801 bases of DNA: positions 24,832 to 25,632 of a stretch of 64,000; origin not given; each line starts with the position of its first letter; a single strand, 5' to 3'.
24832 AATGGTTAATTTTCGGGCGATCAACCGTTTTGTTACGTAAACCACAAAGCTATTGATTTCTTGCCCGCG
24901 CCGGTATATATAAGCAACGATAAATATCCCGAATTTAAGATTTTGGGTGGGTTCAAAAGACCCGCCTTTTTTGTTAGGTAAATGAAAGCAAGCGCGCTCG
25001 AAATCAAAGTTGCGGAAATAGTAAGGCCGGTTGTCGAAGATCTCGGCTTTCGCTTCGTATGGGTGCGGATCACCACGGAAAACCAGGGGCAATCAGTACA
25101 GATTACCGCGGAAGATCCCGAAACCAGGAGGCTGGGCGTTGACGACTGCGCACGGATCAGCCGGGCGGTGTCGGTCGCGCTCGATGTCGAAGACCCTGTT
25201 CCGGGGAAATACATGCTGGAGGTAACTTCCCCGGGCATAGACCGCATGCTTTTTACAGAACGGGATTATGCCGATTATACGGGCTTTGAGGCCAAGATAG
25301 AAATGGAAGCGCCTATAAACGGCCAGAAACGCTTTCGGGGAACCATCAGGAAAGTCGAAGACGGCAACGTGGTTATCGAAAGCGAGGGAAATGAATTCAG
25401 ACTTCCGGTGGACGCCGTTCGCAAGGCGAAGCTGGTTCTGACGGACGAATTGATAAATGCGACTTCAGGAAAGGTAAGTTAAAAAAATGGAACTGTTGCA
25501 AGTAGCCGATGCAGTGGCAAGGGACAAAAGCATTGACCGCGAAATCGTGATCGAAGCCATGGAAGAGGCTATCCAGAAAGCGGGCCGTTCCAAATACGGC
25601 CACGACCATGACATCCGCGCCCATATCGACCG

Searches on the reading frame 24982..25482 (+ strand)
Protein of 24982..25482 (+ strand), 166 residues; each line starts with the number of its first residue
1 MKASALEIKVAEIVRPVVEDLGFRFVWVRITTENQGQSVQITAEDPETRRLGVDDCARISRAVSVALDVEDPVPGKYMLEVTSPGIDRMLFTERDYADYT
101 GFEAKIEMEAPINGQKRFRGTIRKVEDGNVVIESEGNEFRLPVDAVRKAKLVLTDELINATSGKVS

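Call 15: find_related_loci(query=window:24982-25482:+, collection=genome_contigs, flank=6000)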
Query window:24982-25482:+ (166 aa) in genome_contigs; peptide patterns used: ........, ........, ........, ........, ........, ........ (x = any residue, [..] = any of these).
176 stretches matched a pattern; 38 encode a relative of the query (tblastn E <= 1e-3); 38 distinct loci.
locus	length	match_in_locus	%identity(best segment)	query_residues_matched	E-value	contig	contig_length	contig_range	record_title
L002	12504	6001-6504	49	1-166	1e-49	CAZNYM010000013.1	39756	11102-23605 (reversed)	MAG TPA_asm: uncultured Pseudobdellovibrionaceae bacterium isolate binchicken_co319_204 genome assembly, contig: NODE_12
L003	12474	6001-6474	49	1-160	4e-44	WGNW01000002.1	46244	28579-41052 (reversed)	MAG: Alphaproteobacteria bacterium isolate RI_34 c_000000039938, whole genome shotgun sequence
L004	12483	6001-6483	46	2-161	1e-40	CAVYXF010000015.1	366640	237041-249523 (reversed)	MAG: uncultured Alphaproteobacteria bacterium isolate MFD04944.bin.1.93 genome assembly, contig: contig_66135, whole gen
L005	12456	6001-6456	47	9-161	3e-40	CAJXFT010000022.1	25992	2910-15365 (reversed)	MAG TPA_asm: uncultured Alphaproteobacteria bacterium isolate ERR599062_bin.171_MetaBAT_v2.12.1_MAG genome assembly, con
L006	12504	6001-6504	46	1-164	3e-40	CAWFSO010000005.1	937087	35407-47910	MAG: uncultured Rikenellaceae bacterium isolate MFD00905.bin.1.61 genome assembly, contig: contig_2298, whole genome sho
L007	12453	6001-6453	47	9-160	4e-39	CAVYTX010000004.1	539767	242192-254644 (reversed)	MAG: uncultured Alphaproteobacteria bacterium isolate MFD05684.bin.1.360 genome assembly, contig: contig_25054, whole ge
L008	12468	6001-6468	46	9-164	2e-38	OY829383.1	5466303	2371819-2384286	MAG: Thalassobaculaceae bacterium isolate 3ad937ce-9e63-495e-a35d-80fcb4f26e16 genome assembly, chromosome: 1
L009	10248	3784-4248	44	9-163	1e-38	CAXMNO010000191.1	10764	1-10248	MAG: uncultured Acidimicrobiia bacterium isolate 07C-BC-St02_bin.20.orig genome assembly, contig: k141_2516434, whole ge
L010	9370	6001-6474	47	9-162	3e-38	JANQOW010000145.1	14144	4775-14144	MAG: Hyphomicrobiales bacterium isolate IP29b_bin.146 k99_3652770, whole genome shotgun sequence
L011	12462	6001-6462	45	7-161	9e-38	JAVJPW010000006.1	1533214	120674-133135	MAG: Alphaproteobacteria bacterium isolate E1-EBD-17 k141_35162, whole genome shotgun sequence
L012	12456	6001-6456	44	9-161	3e-37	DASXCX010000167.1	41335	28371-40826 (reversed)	MAG TPA_asm: Stellaceae bacterium isolate SMAG_U5071 k141_4718212, whole genome shotgun sequence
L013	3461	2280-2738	43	9-161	1e-37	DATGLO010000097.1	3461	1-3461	MAG TPA_asm: Stellaceae bacterium isolate SMAG_U9888 k141_45603, whole genome shotgun sequence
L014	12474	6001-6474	47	9-162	6e-37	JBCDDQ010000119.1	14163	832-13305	MAG: Pseudomonadota bacterium isolate P01_G01_bin.44 k141_283248_length_14163_cov_40.8879, whole genome shotgun sequence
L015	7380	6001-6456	44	9-161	3e-37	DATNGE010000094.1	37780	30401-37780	MAG TPA_asm: Stellaceae bacterium isolate SMAG_U11313 k141_398879, whole genome shotgun sequence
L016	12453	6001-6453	44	9-160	1e-36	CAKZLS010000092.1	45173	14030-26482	MAG TPA_asm: uncultured Rhodospirillales bacterium isolate SRR4030105_bin.67_CONCOCT_v1.1_MAG genome assembly, contig: E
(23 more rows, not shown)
